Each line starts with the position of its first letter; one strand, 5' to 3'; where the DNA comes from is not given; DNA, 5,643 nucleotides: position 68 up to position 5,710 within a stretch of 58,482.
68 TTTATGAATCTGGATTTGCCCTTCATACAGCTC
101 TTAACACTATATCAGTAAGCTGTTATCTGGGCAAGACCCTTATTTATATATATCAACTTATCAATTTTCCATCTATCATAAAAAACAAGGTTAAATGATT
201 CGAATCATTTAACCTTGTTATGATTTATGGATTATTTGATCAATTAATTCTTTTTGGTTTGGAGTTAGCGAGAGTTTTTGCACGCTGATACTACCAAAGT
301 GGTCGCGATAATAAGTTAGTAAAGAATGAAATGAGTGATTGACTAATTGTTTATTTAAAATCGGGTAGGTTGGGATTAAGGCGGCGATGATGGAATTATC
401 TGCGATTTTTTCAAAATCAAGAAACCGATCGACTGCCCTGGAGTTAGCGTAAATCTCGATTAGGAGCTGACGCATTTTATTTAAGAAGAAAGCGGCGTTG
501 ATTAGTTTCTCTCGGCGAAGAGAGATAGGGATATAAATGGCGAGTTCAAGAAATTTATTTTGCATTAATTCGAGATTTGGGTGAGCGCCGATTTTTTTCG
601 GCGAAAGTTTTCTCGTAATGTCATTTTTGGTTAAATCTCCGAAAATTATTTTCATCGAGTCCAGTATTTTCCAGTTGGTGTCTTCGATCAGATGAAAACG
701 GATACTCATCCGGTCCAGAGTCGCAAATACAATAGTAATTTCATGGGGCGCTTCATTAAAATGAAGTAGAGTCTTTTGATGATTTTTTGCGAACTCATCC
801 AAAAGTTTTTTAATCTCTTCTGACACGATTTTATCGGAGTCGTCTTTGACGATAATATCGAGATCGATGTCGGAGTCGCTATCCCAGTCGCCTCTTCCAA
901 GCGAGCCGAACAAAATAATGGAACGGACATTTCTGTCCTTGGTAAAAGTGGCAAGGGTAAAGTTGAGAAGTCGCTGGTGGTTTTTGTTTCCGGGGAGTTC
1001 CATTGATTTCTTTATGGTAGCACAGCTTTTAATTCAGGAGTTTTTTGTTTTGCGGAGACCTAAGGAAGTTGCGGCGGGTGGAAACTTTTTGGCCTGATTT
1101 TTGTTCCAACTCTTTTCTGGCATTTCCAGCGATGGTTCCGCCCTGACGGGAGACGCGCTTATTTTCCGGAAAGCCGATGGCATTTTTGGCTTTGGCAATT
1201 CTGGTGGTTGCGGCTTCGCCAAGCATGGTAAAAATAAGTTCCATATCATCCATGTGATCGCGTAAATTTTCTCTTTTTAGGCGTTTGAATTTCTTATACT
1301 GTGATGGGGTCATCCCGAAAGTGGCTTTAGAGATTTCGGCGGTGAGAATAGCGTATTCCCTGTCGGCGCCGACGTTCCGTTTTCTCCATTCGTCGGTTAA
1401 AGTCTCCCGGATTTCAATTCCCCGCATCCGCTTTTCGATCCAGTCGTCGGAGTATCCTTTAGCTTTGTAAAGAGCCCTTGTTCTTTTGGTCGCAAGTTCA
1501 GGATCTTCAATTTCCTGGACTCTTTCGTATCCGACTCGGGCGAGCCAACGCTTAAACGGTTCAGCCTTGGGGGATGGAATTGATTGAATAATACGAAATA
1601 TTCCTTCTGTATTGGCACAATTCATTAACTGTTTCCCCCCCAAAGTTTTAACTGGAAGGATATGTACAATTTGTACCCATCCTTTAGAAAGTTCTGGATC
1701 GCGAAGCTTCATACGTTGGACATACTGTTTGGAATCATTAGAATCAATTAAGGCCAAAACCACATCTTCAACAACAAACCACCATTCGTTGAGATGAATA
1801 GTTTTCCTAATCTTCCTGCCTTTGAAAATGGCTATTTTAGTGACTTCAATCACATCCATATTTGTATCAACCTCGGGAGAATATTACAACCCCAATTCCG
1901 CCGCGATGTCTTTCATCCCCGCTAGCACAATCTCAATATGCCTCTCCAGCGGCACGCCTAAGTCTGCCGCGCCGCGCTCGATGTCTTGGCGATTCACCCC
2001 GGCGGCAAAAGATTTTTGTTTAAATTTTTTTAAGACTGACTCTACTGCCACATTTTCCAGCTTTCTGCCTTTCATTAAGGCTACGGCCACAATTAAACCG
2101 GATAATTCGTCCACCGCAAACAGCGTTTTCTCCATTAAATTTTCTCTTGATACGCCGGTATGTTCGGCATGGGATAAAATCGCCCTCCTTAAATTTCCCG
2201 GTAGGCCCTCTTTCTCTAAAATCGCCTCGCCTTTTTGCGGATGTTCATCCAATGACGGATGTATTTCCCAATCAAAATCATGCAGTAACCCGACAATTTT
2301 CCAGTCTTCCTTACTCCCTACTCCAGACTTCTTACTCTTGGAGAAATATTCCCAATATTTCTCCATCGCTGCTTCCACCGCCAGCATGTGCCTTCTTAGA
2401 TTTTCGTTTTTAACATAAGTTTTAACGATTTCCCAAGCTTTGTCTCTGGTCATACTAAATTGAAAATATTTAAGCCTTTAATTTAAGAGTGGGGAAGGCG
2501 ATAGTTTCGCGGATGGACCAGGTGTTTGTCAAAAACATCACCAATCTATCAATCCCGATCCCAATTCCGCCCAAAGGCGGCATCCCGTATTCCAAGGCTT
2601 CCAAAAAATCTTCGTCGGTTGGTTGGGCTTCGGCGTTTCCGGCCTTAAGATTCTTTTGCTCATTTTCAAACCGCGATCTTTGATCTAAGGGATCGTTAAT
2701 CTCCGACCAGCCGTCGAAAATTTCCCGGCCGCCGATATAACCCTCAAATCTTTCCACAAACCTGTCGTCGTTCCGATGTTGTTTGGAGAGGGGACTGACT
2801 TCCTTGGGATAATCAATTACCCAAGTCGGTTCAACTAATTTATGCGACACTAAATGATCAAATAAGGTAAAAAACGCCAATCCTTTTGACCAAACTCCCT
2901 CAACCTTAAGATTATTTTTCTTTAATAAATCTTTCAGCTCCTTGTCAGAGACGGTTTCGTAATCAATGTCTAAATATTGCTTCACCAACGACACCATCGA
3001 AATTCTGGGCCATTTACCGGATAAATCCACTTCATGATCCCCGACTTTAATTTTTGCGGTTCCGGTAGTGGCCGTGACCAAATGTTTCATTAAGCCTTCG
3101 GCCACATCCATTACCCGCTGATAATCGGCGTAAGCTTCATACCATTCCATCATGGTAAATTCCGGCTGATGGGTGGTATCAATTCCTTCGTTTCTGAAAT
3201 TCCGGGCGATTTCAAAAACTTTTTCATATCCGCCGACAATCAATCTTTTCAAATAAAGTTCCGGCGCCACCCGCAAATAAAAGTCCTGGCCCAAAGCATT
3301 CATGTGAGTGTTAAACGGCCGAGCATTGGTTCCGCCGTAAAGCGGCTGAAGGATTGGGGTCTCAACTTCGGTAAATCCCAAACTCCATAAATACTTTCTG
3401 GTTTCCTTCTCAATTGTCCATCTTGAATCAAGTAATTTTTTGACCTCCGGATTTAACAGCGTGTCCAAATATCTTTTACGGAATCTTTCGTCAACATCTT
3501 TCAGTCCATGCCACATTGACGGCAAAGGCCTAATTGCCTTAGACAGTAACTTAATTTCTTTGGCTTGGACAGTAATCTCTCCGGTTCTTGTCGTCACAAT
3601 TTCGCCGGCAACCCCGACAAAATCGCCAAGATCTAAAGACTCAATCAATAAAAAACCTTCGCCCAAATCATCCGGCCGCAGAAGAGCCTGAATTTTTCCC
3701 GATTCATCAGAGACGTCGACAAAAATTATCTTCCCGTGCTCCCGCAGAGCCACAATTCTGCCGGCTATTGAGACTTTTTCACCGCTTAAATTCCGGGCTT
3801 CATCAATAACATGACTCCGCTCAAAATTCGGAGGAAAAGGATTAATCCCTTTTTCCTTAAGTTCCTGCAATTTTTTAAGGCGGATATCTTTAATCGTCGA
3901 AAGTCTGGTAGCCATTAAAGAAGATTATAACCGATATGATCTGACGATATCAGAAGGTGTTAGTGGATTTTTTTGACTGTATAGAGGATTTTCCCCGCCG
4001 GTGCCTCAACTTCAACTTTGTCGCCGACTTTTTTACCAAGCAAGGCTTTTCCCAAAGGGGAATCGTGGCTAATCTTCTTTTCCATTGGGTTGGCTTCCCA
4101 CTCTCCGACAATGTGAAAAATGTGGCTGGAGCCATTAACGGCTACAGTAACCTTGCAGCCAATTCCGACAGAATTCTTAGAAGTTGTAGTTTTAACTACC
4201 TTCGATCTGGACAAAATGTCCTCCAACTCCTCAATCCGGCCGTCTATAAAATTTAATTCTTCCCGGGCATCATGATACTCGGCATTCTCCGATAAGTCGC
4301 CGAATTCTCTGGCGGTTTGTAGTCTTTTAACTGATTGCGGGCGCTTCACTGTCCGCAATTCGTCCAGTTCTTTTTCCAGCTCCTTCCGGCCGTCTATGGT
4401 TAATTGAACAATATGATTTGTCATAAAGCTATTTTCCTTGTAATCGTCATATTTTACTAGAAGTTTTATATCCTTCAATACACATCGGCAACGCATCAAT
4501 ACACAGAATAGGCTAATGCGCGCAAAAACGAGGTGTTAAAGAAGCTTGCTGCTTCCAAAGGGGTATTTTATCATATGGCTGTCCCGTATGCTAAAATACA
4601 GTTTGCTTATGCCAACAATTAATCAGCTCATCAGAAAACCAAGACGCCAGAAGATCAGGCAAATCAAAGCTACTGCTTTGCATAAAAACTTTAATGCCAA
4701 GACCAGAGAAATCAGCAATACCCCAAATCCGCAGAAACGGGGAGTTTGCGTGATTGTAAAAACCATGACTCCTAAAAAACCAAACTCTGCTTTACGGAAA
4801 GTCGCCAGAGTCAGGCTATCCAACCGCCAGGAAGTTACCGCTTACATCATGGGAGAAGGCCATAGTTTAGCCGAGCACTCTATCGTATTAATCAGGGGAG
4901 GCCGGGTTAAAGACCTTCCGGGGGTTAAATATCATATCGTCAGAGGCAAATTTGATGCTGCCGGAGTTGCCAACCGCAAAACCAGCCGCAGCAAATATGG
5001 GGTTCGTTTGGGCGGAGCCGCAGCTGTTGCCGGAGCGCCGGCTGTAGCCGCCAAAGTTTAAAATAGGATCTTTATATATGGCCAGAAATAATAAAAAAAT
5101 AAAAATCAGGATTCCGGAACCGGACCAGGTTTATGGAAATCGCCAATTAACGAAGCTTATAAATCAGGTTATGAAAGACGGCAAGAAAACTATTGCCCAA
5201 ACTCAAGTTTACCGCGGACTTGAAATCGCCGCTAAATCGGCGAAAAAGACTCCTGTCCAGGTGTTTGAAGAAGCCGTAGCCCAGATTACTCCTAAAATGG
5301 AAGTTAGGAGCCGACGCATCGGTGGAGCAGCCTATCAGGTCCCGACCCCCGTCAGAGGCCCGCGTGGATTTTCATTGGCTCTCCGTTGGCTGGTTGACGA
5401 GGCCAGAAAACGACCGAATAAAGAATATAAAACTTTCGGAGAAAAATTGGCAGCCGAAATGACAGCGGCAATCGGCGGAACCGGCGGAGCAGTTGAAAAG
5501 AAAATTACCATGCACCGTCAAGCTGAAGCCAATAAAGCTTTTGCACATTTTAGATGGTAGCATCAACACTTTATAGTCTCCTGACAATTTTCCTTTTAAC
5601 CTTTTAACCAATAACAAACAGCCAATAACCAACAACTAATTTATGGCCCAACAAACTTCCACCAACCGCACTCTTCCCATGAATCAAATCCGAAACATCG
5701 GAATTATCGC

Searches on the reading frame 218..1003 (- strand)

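Call 27: search_protein_families(library=pfam, proteins=[window:218-1003:-], max_evalue=0.001)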
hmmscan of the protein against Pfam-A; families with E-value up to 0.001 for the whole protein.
window:218-1003:- (261 aa): 2 families
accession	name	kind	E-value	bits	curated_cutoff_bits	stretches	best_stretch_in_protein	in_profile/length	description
PF18765.7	Polbeta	-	4.3e-10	40.1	26.9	1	19-89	6-76/93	Polymerase beta, Nucleotidyltransferase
PF01909.29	NTP_transf_2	-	1.8e-09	38.3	21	1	18-77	5-63/93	Nucleotidyltransferase domain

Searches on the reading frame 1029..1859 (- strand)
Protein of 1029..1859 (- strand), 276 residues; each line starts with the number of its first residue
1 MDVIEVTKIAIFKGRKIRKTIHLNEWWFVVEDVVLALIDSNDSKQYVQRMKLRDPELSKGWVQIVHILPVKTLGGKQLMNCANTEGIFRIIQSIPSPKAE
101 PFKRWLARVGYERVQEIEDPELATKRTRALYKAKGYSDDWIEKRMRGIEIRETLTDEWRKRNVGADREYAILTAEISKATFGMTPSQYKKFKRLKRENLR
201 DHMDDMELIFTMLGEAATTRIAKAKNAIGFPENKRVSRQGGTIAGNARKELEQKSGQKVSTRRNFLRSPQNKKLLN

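Call 27: search_protein_families(library=pfam, proteins=[window:1029-1859:-], max_evalue=0.001)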
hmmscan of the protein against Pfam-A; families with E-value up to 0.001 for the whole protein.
window:1029-1859:- (276 aa): 1 family
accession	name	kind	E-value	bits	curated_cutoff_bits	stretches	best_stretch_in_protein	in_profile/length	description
PF02498.22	Bro-N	-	3.1e-12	47.4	25.6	1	18-107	3-91/96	BRO family, N-terminal domain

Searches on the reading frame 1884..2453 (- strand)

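Call 27: search_protein_families(library=pfam, proteins=[window:1884-2453:-], max_evalue=0.001)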
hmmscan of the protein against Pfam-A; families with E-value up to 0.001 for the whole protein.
window:1884-2453:- (189 aa): 1 family
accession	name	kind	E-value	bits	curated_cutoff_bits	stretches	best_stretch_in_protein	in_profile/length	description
PF01966.28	HD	-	0.00067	20.4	22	0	21-101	3-91/116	HD domain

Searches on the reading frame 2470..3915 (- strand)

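Call 27: search_protein_families(library=pfam, proteins=[window:2470-3915:-], max_evalue=0.001)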
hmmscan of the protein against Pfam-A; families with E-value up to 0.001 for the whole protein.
window:2470-3915:- (481 aa): 3 families
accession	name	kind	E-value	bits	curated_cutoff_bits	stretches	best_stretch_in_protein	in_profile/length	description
PF00152.25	tRNA-synt_2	-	2.1e-90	303.4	25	1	141-477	2-307/308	tRNA synthetases class II (D, K and N)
PF01336.31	tRNA_anti-codon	-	1.3e-16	60.7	27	1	48-124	1-75/75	OB-fold nucleic acid binding domain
PF01409.25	tRNA-synt_2d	-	2.6e-05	24.3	19.8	0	232-290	104-161/246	tRNA synthetases class II core domain (F)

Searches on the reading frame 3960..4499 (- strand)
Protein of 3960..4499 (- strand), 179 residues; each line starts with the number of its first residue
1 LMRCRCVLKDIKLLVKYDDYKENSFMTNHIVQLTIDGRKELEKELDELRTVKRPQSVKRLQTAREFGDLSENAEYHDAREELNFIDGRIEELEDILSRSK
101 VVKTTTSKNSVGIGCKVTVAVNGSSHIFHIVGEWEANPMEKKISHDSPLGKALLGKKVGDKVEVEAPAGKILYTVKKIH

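Call 27: search_protein_families(library=pfam, proteins=[window:3960-4499:-], max_evalue=0.001)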
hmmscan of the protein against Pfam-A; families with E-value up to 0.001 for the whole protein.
window:3960-4499:- (179 aa): 2 families
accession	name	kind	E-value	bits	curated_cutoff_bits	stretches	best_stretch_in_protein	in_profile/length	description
PF03449.20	GreA_GreB_N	-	2.2e-27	95.5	24.5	1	32-101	2-71/71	Transcription elongation factor, N-terminal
PF01272.25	GreA_GreB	-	1.6e-24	86.1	26.9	1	107-179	2-76/77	Transcription elongation factor, GreA/GreB, C-term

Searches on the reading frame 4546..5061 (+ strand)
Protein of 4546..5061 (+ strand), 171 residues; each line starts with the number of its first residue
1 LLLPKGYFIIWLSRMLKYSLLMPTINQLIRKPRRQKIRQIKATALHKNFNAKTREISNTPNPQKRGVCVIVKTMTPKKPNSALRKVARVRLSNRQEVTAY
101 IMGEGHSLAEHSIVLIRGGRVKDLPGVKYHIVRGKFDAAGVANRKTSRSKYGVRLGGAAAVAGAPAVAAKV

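Call 27: search_protein_families(library=pfam, proteins=[window:4546-5061:+], max_evalue=0.001)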
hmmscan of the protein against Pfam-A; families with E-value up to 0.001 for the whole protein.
window:4546-5061:+ (171 aa): 1 family
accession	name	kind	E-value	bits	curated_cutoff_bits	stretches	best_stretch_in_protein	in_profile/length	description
PF00164.32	Ribosom_S12_S23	-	1.4e-34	118.5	22.3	1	60-150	10-104/110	Ribosomal protein S12/S23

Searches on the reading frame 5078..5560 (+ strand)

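Call 27: search_protein_families(library=pfam, proteins=[window:5078-5560:+], max_evalue=0.001)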
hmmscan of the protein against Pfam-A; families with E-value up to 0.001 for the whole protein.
window:5078-5560:+ (160 aa): 1 family
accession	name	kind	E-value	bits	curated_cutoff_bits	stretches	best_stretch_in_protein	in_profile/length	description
PF00177.27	Ribosomal_S7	-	3.6e-47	160.1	24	1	7-153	5-148/148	Ribosomal protein S7p/S5e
